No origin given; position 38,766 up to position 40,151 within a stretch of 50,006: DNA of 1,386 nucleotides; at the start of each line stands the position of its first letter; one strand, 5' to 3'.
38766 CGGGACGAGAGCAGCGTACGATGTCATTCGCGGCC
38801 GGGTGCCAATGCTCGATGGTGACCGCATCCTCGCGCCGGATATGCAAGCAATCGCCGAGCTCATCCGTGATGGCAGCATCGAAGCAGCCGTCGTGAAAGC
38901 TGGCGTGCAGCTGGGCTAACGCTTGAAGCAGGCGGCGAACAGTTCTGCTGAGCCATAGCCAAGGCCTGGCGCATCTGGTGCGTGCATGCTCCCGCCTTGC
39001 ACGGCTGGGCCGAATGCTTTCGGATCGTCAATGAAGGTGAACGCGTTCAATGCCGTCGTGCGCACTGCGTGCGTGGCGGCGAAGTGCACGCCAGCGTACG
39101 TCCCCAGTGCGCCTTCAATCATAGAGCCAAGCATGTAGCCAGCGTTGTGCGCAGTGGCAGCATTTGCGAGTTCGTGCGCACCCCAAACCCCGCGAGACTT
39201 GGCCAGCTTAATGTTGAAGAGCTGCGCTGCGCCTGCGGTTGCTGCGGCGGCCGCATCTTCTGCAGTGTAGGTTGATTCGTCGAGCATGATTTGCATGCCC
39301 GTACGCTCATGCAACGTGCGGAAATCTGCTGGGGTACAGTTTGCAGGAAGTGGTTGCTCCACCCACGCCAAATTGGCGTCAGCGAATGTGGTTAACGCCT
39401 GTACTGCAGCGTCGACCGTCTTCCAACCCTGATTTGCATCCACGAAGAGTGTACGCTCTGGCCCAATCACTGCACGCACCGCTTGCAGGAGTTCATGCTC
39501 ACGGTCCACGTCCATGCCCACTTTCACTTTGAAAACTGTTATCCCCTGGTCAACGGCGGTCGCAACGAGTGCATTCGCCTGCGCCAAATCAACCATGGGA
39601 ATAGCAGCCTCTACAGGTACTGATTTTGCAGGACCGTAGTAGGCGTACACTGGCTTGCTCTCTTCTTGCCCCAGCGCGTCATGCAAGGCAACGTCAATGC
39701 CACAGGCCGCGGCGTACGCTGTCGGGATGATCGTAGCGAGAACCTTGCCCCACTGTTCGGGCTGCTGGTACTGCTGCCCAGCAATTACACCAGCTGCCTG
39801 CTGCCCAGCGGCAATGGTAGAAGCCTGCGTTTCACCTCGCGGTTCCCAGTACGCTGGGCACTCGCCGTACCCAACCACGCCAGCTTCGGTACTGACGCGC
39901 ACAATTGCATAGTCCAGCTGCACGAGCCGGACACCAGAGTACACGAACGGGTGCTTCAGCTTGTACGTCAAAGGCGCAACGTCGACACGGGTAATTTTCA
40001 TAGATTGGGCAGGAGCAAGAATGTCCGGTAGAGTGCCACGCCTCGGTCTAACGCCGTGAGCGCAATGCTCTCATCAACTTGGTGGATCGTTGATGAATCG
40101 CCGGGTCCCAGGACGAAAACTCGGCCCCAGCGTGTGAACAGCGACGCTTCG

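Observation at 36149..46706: Histidine-flavoured cluster of racemase, N-acyltransferase and deacylase genes: candidate amino-acid stereo-inversion / N-acyl-amino-acid system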

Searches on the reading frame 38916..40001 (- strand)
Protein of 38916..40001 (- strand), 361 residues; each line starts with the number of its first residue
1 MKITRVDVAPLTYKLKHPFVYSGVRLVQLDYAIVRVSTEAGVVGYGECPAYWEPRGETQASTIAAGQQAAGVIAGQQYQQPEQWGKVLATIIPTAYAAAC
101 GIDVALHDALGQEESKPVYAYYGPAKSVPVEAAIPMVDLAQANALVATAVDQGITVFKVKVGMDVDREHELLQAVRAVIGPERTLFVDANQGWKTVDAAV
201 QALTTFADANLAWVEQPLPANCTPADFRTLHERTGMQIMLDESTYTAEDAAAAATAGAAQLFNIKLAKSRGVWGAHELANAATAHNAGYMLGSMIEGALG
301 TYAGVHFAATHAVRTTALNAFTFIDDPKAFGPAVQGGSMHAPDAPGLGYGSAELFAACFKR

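Call 4: search_protein_families(library=pfam, proteins=[window:38916-40001:-], max_evalue=0.01)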
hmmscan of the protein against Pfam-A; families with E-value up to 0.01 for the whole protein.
window:38916-40001:- (361 aa): 2 families
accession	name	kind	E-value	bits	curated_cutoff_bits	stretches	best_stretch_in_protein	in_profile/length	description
PF13378.12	MR_MLE_C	-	4.1e-42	144.8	29.4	1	144-349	4-213/219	Enolase C-terminal domain-like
PF02746.21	MR_MLE_N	-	1.9e-12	47.8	22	1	13-120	11-114/117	Mandelate racemase / muconate lactonizing enzyme, N-terminal domain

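Call 5: search_protein_families(library=ncbifam, proteins=[window:38916-40001:-], max_evalue=0.01)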
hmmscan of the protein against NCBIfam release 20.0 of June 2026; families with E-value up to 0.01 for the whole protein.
window:38916-40001:- (361 aa): 18 families
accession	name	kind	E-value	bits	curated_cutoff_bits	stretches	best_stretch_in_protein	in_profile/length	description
TIGR02534.1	mucon_cyclo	subfamily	3.6e-37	128.3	334.95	1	31-348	29-354/368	muconate/chloromuconate family cycloisomerase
NF042940.1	racemase_DgcA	equivalog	3.6e-30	105.3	400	1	8-310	3-287/323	N-acetyl-D-Glu racemase DgcA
NF041118.1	A_G_epim_Thtga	equivalog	1.8e-28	99.7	500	1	1-323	1-322/341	L-Ala-D/L-Glu epimerase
TIGR01928.1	menC_lowGC_arch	equivalog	6.9e-28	97.6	200.65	1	13-312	5-301/325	o-succinylbenzoate synthase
NF043002.1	HProlDhtase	equivalog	1.1e-27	96.9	500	1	1-349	1-352/366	cis-3-hydroxy-L-proline dehydratase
NF002782.0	PRK02901.1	equivalog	1.3e-26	93.4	288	1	111-311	73-258/328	o-succinylbenzoate synthase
NF011708.0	PRK15129.1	equivalog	1.5e-24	86.6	343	1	6-298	4-280/321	L-Ala-D/L-Glu epimerase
TIGR01927.1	menC_gam_Gplu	equivalog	2.8e-20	72.8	130.55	1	13-316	5-287/307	o-succinylbenzoate synthase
NF002739.0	PRK02714.1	equivalog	8.7e-17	61.6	259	1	142-317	122-296/320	o-succinylbenzoate synthase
NF047820.1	TalGalacDh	equivalog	1.6e-13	50.3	500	1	136-351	149-356/371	L-talarate/galactarate dehydratase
NF040866.1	AraD_Arch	equivalog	1.8e-12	47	650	1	29-350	32-360/372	arabinonate dehydratase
NF010624.0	PRK14017.1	equivalog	7.1e-10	38.5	311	1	30-294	14-287/382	galactonate dehydratase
NF003473.0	PRK05105.1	equivalog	1.9e-09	37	236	1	132-309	114-288/331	o-succinylbenzoate synthase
NF040790.2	glucon_galact_dh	equivalog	5.1e-09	35.4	750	1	32-286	26-293/390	bifunctional D-gluconate/D-galactonate dehydratase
NF043051.1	ManoateDhtManD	equivalog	2.7e-06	26.5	550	0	169-309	192-331/403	D-mannonate dehydratase ManD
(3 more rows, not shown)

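Call 19: search_solved_structures(query=window:38916-40001:-, max_evalue=1e-10, show_alignments=1)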
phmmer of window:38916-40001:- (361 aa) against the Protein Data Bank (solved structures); distinct sequences matched with E-value up to 1e-10: 74 (the best 60 are shown).
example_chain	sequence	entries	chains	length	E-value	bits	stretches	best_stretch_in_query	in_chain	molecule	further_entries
2p88_A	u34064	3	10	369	1.7e-36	129.1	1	1-316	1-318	Mandelate racemase/muconate lactonizing enzyme family protein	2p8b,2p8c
3q45_A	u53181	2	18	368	4.7e-35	124.3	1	2-352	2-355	Mandelate racemase/muconate lactonizing enzyme family; possible chloromuconate cycloisomer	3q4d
3jva_A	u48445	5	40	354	7.6e-33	117.1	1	1-323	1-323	Dipeptide Epimerase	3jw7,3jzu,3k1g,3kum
1jpm_A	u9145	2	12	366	2.6e-31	112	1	1-354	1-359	L-Ala-D/L-Glu Epimerase | similar to chloromuconate cycloisomerase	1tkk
3eez_A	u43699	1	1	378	3.9e-27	98.3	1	1-349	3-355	putative Mandelate racemase/muconate lactonizing enzyme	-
3dg3_A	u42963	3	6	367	1.9e-26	96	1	1-349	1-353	Muconate cycloisomerase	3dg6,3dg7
3rit_A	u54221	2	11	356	1.5e-25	93.1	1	1-349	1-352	Dipeptide epimerase | Putative chloromuconate cycloisomerase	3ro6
3r0k_A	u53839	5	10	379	3.2e-25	92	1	6-320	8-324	Enzyme of enolase superfamily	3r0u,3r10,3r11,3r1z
2qde_A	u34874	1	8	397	8.9e-24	87.2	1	1-348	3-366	Mandelate racemase/muconate lactonizing enzyme family protein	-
3ik4_A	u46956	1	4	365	1e-23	87.1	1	10-348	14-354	Mandelate racemase/muconate lactonizing protein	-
3iji_A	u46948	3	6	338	6.2e-23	84.5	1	9-349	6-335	Muconate cycloisomerase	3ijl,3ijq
3bjs_A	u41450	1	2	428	6.7e-23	84.4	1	1-350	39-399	Mandelate racemase/muconate lactonizing enzyme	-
3ct2_A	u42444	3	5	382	3.2e-22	82.1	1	97-361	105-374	Muconate cycloisomerase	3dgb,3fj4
3i6e_A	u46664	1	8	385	3.9e-22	81.8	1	30-349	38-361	Muconate cycloisomerase I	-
3u9i_A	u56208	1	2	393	4.7e-22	81.6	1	4-338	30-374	Mandelate racemase/muconate lactonizing enzyme, C-terminal domain protein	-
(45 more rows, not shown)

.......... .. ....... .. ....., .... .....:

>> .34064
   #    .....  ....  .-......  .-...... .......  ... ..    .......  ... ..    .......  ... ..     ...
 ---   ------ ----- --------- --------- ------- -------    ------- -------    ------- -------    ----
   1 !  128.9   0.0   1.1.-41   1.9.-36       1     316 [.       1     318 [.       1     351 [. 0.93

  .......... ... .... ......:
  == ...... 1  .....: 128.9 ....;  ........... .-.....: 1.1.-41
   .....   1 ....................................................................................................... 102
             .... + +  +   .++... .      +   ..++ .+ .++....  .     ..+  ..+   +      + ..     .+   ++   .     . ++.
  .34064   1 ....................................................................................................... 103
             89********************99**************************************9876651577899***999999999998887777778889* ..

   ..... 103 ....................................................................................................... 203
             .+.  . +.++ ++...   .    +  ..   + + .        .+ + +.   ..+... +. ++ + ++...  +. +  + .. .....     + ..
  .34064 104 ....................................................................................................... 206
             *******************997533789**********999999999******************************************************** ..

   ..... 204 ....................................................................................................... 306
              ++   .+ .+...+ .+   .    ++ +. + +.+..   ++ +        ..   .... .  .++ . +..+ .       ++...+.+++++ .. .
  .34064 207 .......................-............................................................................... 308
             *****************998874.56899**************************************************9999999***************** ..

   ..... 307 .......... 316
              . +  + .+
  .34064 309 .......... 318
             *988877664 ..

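Call 33: find_homologous_proteins(query=window:38916-40001:-, max_evalue=1e-20)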
Query window:38916-40001:- (361 aa): 40 proteins with E <= 1e-20 among 8000 candidates.
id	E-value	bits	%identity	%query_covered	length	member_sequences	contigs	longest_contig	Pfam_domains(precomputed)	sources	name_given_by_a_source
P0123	3.2e-236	801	100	100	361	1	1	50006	PF13378.13,PF02746.22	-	-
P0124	2.6e-189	646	80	100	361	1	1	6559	PF13378.13,PF02746.22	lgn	-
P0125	1.5e-186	637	79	100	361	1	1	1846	PF13378.13,PF02746.22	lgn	-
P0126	1.1e-163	562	69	100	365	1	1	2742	PF13378.13,PF02746.22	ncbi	ncbi:MAG: enolase C-terminal domain-like protein [Patescibacteria group bacterium]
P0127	7.6e-157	540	69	100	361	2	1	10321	PF13378.13,PF02746.22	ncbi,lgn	-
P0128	5.1e-145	501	64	99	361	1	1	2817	PF13378.13,PF02746.22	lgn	-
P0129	7.1e-110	385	61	79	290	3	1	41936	PF13378.13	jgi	-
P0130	1.5e-103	364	52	99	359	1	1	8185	PF13378.13,PF02746.22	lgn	-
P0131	1.3e-100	355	48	99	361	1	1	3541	PF13378.13,PF02746.22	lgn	-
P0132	1.7e-99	351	47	99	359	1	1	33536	PF13378.13,PF02746.22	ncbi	-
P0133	3.3e-99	350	46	100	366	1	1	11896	PF07476.18,PF13378.13,PF02746.22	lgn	-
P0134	3.1e-98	347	47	100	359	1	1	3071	PF13378.13,PF02746.22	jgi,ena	-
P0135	3.2e-98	347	46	99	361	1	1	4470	PF07476.18,PF13378.13,PF02746.22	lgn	-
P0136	2.7e-97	344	48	100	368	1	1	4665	PF07476.18,PF13378.13,PF02746.22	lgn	-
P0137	1.0e-96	342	45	99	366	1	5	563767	PF07476.18,PF13378.13,PF02746.22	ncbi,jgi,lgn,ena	-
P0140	5.8e-67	244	37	100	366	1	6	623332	PF13378.13,PF02746.22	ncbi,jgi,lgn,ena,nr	ncbi:MAG: dipeptide epimerase [Candidatus Marsarchaeota archaeon]|jgi:L-alanine-DL-glutamate epimera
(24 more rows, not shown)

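Call 35: find_encoding_contigs(protein=P0140, flank=6000, max_places=2)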
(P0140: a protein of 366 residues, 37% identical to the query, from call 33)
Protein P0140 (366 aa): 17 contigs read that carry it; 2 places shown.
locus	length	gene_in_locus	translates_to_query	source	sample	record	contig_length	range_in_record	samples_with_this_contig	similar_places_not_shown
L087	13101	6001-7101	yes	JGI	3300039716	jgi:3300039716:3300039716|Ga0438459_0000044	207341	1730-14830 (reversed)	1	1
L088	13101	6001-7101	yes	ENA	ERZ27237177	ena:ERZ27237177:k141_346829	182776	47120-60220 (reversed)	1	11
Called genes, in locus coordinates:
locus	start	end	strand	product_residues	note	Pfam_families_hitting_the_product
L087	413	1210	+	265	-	PF08282:Hydrolase_3 (weak)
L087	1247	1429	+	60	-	-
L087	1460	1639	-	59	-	-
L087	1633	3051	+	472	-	PF13393:tRNA-synt_His, PF03129:HGTP_anticodon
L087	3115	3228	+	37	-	-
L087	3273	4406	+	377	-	PF04055:Radical_SAM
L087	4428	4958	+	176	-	PF13238:AAA_18 (faint)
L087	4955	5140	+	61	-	-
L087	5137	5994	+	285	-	-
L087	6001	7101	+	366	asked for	PF02746:MR_MLE_N, PF13378:MR_MLE_C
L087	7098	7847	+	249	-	PF01427:Peptidase_M15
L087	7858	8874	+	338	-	PF00155:Aminotran_1_2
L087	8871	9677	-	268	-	PF03437:BtpA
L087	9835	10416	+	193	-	PF06168:DUF981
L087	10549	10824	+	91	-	PF13145:Rotamase_2, PF13616:Rotamase_3, PF00639:Rotamase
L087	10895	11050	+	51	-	-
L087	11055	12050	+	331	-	PF00579:tRNA-synt_1b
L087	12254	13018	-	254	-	PF01209:Ubie_methyltran, PF13489:Methyltransf_23, PF01728:FtsJ (faint), PF13649:Methyltransf_25, PF13847:Methyltransf_31, PF08241:Methyltransf_11, PF08242:Methyltransf_12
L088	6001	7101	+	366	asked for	PF02746:MR_MLE_N, PF13378:MR_MLE_C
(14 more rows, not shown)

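Call 74: search_solved_structures(query=A3, max_evalue=1e-20, show_alignments=3)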
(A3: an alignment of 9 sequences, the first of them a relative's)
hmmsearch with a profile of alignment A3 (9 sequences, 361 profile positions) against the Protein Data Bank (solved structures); distinct sequences matched with E-value up to 1e-20: 52.
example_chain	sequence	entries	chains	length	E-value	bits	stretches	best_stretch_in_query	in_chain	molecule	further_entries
2p88_A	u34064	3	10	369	4e-63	216.6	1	1-352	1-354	Mandelate racemase/muconate lactonizing enzyme family protein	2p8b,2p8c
3jva_A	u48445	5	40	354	3.9e-58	200.2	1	1-349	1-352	Dipeptide Epimerase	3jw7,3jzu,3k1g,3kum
1jpm_A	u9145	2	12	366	3.7e-54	187.1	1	1-354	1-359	L-Ala-D/L-Glu Epimerase | similar to chloromuconate cycloisomerase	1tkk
3r0k_A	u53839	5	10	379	2.4e-50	174.6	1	2-327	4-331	Enzyme of enolase superfamily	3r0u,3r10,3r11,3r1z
3q45_A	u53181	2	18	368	6.8e-47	163.2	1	1-353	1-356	Mandelate racemase/muconate lactonizing enzyme family; possible chloromuconate cycloisomer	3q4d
3dg3_A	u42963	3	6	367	1.4e-40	142.4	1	1-350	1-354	Muconate cycloisomerase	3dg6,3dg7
3rit_A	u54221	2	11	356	1.8e-39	138.8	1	1-349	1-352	Dipeptide epimerase | Putative chloromuconate cycloisomerase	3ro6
2muc_A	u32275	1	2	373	4.6e-38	134.1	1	3-360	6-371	PROTEIN (MUCONATE CYCLOISOMERASE)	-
3muc_A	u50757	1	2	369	4.8e-38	134.1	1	3-360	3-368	PROTEIN (MUCONATE CYCLOISOMERASE)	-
1muc_A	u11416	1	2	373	5.3e-38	133.9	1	3-360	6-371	MUCONATE LACTONIZING ENZYME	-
1bkh_A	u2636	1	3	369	5.3e-38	133.9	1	3-360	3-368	MUCONATE LACTONIZING ENZYME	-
1f9c_A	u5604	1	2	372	1.6e-37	132.4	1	3-360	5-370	PROTEIN (MUCONATE CYCLOISOMERASE I)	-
3ik4_A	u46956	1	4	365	8.6e-37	130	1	3-310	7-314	Mandelate racemase/muconate lactonizing protein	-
3ct2_A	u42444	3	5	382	9.1e-37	129.9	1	3-353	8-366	Muconate cycloisomerase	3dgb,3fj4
3iji_A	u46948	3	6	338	3e-36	128.2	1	9-350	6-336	Muconate cycloisomerase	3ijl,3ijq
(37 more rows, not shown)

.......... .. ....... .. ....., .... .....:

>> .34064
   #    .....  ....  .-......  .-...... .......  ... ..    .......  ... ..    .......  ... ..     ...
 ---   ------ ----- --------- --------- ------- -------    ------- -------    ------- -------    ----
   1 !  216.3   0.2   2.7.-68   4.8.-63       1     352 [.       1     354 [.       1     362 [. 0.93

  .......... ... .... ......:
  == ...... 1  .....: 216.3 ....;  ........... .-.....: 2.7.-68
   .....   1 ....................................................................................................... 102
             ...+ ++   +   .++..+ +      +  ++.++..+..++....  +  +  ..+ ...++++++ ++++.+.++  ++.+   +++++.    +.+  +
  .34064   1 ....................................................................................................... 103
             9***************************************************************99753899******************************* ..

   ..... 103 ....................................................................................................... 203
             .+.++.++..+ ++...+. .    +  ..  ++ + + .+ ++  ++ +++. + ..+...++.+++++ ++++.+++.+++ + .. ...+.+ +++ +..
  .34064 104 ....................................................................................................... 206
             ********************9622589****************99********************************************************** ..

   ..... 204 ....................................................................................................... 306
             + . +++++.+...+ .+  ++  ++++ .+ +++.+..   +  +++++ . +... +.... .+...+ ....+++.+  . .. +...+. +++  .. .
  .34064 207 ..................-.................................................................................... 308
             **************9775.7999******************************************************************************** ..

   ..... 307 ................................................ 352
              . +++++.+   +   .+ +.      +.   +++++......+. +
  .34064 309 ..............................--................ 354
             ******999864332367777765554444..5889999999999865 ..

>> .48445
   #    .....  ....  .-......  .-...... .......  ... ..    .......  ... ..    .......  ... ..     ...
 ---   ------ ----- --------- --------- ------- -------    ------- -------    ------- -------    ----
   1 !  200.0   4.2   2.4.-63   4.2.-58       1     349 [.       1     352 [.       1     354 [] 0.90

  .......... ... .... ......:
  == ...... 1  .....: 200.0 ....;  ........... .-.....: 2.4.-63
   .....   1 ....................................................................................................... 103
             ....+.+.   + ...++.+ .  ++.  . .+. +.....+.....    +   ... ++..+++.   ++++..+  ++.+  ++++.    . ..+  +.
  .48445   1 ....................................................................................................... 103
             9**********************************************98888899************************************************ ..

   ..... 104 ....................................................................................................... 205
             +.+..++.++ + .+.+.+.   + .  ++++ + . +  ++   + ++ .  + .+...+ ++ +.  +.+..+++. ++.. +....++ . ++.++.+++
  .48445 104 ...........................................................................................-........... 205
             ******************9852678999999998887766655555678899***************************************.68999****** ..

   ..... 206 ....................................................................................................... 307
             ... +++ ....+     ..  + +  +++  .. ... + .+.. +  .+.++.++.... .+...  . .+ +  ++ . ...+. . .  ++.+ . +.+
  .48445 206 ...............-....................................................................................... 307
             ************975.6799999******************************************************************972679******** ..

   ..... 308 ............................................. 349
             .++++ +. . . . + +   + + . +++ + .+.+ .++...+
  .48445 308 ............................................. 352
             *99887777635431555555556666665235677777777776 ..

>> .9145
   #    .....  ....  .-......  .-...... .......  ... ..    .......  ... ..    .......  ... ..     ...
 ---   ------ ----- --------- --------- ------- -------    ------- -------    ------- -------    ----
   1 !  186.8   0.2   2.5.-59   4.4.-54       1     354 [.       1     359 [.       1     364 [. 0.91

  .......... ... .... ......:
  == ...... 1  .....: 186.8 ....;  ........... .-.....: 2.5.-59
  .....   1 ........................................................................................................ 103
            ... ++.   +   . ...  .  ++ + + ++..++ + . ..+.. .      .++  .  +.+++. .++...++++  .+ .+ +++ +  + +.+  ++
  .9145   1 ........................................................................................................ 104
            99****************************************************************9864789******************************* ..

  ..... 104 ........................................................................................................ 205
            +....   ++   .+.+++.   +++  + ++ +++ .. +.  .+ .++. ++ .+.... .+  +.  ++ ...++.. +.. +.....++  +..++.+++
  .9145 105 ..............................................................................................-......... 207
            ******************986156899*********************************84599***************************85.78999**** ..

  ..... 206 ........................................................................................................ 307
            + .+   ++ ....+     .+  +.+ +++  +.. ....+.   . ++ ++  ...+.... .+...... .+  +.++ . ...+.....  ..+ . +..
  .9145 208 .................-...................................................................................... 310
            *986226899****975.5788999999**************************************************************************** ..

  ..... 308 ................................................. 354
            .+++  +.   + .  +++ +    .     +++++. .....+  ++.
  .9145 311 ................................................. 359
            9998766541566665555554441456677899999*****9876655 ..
